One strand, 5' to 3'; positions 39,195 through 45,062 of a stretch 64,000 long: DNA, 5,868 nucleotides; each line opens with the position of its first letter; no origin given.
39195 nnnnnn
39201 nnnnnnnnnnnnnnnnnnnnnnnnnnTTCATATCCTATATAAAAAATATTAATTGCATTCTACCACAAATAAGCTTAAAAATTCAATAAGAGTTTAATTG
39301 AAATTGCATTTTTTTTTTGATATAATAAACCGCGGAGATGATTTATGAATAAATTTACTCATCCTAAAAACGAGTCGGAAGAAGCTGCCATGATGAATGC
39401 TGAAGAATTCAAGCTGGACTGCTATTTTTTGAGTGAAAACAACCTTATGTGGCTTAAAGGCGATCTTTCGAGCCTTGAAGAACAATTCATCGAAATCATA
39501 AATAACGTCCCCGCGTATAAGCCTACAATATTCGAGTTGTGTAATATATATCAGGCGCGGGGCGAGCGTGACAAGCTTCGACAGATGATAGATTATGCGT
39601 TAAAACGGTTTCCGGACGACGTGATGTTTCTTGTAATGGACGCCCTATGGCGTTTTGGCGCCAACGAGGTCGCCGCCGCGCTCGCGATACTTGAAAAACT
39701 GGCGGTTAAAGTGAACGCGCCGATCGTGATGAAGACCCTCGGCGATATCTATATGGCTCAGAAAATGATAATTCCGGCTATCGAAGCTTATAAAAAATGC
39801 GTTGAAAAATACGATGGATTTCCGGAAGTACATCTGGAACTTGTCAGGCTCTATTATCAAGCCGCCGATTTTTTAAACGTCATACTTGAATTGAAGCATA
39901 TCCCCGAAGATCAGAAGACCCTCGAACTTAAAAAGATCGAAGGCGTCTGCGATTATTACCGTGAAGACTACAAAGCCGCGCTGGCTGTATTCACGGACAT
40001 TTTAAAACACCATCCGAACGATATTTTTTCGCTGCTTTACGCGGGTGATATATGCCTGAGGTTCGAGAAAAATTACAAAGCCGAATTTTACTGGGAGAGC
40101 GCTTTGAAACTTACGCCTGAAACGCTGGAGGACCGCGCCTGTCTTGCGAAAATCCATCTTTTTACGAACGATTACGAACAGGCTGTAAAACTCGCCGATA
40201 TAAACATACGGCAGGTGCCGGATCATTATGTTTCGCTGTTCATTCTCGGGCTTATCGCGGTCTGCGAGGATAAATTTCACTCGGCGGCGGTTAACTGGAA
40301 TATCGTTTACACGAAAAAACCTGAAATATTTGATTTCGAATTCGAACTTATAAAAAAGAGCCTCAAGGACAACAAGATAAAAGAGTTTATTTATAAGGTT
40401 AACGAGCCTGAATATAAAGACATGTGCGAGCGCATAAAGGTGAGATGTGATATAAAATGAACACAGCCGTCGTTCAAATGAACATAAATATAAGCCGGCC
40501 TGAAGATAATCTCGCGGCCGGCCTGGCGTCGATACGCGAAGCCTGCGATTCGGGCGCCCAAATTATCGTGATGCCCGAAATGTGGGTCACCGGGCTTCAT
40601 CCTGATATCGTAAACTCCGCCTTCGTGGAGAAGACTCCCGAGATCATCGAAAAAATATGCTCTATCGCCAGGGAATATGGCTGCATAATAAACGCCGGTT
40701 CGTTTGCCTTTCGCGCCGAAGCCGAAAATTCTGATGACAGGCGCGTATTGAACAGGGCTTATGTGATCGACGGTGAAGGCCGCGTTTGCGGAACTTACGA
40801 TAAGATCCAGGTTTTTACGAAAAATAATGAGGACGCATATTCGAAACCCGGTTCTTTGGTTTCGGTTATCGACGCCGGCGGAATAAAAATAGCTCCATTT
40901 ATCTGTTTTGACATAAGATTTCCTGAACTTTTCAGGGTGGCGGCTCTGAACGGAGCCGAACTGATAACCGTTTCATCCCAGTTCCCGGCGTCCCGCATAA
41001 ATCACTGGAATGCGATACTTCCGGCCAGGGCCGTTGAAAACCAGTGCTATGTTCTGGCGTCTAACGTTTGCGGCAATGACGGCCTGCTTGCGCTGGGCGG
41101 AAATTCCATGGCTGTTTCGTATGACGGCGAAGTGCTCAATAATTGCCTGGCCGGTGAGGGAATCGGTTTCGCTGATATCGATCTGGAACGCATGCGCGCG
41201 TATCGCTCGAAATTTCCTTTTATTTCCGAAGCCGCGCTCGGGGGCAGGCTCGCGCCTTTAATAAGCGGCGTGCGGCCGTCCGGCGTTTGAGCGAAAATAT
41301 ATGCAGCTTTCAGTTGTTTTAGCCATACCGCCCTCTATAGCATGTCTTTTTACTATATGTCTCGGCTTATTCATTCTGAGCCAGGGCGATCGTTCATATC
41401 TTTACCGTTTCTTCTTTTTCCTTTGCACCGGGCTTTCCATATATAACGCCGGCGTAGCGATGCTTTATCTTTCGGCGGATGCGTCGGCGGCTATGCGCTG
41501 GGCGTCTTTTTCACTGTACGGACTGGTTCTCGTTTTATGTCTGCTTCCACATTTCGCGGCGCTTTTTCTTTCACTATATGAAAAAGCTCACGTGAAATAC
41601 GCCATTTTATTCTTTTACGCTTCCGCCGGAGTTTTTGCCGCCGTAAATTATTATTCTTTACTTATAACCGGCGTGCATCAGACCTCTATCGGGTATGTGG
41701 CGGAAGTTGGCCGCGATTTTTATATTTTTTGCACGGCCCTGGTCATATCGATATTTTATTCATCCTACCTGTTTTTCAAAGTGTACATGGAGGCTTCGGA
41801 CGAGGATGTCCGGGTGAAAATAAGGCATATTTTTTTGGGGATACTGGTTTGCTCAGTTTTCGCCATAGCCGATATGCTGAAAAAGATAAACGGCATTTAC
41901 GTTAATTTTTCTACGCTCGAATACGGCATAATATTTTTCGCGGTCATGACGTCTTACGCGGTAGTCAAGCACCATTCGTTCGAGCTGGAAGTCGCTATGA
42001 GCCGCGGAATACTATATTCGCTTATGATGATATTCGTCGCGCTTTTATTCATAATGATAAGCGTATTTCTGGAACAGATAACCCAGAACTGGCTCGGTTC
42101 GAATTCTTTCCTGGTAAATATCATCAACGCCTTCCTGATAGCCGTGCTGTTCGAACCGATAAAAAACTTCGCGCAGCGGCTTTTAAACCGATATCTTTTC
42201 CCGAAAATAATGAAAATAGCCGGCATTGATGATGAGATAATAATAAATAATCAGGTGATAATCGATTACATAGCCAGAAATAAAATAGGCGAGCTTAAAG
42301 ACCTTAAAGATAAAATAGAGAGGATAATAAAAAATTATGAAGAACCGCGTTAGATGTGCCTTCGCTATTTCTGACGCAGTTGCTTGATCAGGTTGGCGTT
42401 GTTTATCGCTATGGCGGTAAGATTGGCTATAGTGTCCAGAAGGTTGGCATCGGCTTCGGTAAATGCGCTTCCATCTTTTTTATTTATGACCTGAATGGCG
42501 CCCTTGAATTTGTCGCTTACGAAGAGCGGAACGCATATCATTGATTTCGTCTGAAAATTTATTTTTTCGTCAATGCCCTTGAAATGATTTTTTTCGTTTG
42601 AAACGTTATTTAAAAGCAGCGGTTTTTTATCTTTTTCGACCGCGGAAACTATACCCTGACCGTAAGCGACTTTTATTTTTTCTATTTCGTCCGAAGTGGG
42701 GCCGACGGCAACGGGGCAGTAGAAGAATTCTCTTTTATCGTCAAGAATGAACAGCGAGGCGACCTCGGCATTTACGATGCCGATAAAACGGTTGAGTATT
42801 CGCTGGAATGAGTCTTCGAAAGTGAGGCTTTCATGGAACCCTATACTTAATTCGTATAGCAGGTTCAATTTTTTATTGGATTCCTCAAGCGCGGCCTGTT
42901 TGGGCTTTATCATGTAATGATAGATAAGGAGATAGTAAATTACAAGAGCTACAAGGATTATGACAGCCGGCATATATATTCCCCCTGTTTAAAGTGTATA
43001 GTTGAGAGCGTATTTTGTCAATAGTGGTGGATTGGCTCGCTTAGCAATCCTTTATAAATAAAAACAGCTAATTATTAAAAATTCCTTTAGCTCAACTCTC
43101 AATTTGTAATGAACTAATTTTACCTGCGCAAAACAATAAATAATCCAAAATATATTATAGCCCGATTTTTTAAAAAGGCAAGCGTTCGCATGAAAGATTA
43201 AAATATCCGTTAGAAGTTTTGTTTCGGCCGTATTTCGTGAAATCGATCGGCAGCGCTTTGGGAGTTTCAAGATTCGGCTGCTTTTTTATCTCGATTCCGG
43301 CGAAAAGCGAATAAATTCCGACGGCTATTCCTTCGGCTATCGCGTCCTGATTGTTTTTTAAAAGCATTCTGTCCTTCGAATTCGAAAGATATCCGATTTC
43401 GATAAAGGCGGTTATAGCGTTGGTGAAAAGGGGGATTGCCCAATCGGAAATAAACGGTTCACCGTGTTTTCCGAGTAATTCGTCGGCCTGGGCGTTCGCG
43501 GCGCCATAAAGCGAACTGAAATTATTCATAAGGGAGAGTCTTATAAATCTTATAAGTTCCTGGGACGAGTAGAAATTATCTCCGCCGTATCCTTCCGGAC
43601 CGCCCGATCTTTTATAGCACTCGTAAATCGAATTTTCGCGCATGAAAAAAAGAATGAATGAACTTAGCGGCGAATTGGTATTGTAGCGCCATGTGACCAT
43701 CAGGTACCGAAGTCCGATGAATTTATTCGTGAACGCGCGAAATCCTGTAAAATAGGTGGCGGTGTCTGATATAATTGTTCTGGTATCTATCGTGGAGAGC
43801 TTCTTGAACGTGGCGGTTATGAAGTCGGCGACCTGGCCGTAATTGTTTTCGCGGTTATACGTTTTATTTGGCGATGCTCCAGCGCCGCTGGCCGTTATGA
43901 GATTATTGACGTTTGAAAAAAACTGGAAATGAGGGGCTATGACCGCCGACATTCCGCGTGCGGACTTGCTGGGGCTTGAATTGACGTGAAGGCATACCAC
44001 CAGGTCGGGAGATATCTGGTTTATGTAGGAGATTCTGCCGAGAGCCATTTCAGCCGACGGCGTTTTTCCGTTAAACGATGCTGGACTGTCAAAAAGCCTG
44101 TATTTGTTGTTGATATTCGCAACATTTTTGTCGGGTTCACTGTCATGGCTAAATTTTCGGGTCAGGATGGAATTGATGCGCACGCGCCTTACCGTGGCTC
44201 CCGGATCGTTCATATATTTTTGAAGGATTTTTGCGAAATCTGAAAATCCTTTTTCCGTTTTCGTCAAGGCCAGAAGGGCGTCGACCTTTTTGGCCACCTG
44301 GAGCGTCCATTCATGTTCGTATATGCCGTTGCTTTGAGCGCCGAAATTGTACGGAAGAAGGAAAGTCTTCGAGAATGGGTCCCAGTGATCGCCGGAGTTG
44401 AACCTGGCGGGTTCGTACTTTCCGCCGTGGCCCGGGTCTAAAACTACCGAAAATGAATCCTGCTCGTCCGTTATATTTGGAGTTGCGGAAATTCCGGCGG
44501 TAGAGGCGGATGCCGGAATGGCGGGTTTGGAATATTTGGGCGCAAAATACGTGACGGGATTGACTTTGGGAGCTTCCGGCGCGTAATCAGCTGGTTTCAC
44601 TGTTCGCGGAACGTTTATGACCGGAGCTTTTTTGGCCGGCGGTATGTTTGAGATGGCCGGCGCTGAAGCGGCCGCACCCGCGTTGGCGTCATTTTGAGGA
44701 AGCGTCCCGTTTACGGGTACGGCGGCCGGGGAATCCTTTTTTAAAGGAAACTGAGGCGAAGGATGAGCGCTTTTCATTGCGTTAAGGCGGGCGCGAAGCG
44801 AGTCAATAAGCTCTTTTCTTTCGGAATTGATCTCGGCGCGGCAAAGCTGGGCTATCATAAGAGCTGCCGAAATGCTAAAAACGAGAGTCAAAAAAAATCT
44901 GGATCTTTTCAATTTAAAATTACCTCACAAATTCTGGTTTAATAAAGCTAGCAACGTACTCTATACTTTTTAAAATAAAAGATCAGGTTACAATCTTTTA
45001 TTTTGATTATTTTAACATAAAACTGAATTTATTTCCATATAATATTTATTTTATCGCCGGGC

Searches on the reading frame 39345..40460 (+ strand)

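Call 5: search_protein_families(library=pfam, proteins=[window:39345-40460:+], max_evalue=0.001)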
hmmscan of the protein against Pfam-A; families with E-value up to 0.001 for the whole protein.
window:39345-40460:+ (371 aa): 10 families
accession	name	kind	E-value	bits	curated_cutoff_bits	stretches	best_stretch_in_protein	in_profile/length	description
PF13428.12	TPR_14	-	3.3e-12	46.2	23.5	0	131-169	6-44/44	Tetratricopeptide repeat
PF07719.23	TPR_2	-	1.1e-10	41.2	27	0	129-156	4-31/34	Tetratricopeptide repeat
PF14559.12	TPR_19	-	1.5e-09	38.5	25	0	145-176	10-41/68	Tetratricopeptide repeat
PF13432.12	TPR_16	-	1.7e-06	28.8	32.7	0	204-251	8-54/65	Tetratricopeptide repeat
PF23914.1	TPR_CcmH_CycH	-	2.9e-06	27.6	42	0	220-324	43-150/158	Cytochrome c-type biogenesis protein H TPR domain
PF13424.12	TPR_12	-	9e-06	26.2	30.1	0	207-256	24-74/77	Tetratricopeptide repeat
PF13174.12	TPR_6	-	9.5e-06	26.4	26.3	0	132-156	6-30/33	Tetratricopeptide repeat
PF12895.13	ANAPC3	-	5.9e-05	23.7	27.2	0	245-302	7-63/82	Anaphase-promoting complex, cyclosome, subunit 3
PF00515.34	TPR_1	-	8.3e-05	22.7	27.8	0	131-154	6-29/34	Tetratricopeptide repeat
PF25064.1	ARM_TT21_5th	-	0.00035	21.3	27.8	0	205-262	13-70/117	TT21 fifth ARM repeats domain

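Call 89: search_protein_families(library=ncbifam, proteins=[window:39345-40460:+], max_evalue=0.00001)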
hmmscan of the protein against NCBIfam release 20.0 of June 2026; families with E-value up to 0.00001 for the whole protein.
window:39345-40460:+ (371 aa): 4 families
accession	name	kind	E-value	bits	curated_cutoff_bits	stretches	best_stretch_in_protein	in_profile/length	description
TIGR02917.1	PEP_TPR_lipo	equivalog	1.2e-21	76.4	312.2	2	200-316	200-316/899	XrtA/PEP-CTERM system TPR-repeat protein PrsT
TIGR00540.1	TPR_hemY_coli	hypoth_equivalog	3.2e-08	32.8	142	0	207-282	306-380/385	heme biosynthesis-associated TPR protein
NF033758.1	gliding_GltE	equivalog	7.7e-07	28.4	225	0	38-180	133-276/411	adventurous gliding motility TPR repeat lipoprotein GltE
NF047371.1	FlcA_CTERM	equivalog_domain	8.3e-06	24.5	300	0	200-256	480-536/646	periplasmic flagellar collar protein FlcA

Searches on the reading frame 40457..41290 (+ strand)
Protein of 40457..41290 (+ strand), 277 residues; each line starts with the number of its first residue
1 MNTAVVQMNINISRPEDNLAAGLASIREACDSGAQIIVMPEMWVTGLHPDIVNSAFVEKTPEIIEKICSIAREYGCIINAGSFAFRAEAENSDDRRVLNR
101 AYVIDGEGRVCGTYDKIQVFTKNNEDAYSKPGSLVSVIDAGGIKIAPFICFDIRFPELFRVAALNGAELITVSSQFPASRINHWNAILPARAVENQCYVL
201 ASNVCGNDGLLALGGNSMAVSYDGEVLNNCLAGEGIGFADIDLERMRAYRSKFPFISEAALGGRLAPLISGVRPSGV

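Call 5: search_protein_families(library=pfam, proteins=[window:40457-41290:+], max_evalue=0.001)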
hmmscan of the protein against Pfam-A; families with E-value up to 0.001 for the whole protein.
window:40457-41290:+ (277 aa): 1 family
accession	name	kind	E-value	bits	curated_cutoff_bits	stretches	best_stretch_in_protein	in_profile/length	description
PF00795.27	CN_hydrolase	-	1.3e-47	162.7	23.2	1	3-250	2-255/256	Carbon-nitrogen hydrolase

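Call 89: search_protein_families(library=ncbifam, proteins=[window:40457-41290:+], max_evalue=0.00001)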
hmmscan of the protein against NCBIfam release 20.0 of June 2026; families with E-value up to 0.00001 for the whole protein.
window:40457-41290:+ (277 aa): 9 families
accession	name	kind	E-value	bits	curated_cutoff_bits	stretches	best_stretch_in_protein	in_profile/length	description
NF007757.0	PRK10438.1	equivalog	1.7e-32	112.6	249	1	33-259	34-250/256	amidohydrolase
NF040852.1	nitrile_Arch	equivalog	3.8e-28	98.4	500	1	1-249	1-243/262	nitrilase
NF033621.1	de_GSH_amidase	exception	2.8e-26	92.4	355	1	4-258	3-252/260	deaminated glutathione amidase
NF043013.1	DeGluthAmidYersProt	equivalog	1.1e-24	87.1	500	1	58-257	60-266/278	deaminated glutathione amidase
TIGR03381.1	agmatine_aguB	equivalog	7.4e-22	78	410.25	1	3-255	3-267/279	N-carbamoylputrescine amidase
NF010588.0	PRK13981.1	equivalog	8.4e-21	73.9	479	1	2-230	6-232/546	NAD+ synthase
NF009803.0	PRK13287.1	equivalog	2e-19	69.6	406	1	4-229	24-244/333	formamidase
NF009802.0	PRK13286.1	equivalog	9.3e-19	67.5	427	1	32-252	50-269/345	aliphatic amidase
TIGR00546.1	lnt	equivalog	6.1e-11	42.1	132.9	1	4-202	163-380/395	apolipoprotein N-acyltransferase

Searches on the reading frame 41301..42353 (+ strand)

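Call 5: search_protein_families(library=pfam, proteins=[window:41301-42353:+], max_evalue=0.001)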
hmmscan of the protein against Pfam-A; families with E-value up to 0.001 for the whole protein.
window:41301-42353:+ (350 aa): 1 family
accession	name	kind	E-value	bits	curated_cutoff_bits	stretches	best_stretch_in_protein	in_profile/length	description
PF16927.11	HisKA_7TM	-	7.5e-06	26.4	28.6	1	13-229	4-222/224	N-terminal 7TM region of histidine kinase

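Call 89: search_protein_families(library=ncbifam, proteins=[window:41301-42353:+], max_evalue=0.00001)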
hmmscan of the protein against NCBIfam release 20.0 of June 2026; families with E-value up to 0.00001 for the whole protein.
window:41301-42353:+ (350 aa): 0 families

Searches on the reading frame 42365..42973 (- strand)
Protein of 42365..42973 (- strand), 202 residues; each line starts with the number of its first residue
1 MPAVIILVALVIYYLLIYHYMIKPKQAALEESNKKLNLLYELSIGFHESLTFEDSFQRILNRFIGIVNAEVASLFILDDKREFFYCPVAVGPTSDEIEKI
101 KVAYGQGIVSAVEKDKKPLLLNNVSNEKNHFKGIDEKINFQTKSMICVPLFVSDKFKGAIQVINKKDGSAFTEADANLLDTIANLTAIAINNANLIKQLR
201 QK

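Call 5: search_protein_families(library=pfam, proteins=[window:42365-42973:-], max_evalue=0.001)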
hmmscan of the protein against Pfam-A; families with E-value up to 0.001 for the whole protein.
window:42365-42973:- (202 aa): 3 families
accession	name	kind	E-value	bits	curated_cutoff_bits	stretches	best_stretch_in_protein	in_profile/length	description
PF01590.32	GAF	-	3.6e-14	53.9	22.4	1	53-190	3-133/133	GAF domain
PF13185.12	GAF_2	-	7.9e-14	52.5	28.6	1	50-190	2-135/136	GAF domain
PF13492.12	GAF_3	-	8.5e-10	39.6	27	1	53-192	3-129/129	GAF domain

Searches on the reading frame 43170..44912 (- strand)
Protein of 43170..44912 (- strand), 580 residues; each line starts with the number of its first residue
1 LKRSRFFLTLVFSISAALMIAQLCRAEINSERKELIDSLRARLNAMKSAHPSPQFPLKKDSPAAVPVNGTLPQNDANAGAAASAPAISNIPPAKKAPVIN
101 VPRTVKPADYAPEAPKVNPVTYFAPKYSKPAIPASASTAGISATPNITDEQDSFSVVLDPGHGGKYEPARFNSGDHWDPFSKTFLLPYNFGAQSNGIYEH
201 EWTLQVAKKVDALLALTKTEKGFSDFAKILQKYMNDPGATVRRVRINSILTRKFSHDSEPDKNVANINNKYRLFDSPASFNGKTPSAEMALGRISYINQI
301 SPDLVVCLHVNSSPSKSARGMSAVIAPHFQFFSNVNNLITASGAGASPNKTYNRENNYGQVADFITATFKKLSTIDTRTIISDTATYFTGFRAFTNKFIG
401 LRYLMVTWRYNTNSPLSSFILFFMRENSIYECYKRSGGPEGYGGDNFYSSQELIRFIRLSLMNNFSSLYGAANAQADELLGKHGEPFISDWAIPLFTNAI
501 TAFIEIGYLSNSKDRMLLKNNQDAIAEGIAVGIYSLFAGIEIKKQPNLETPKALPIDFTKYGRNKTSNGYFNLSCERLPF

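Call 5: search_protein_families(library=pfam, proteins=[window:43170-44912:-], max_evalue=0.001)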
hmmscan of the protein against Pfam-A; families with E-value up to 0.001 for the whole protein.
window:43170-44912:- (580 aa): 1 family
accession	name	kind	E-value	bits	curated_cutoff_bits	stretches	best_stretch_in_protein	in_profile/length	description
PF01520.23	Amidase_3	-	2e-17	64.2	27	1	156-384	1-127/174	N-acetylmuramoyl-L-alanine amidase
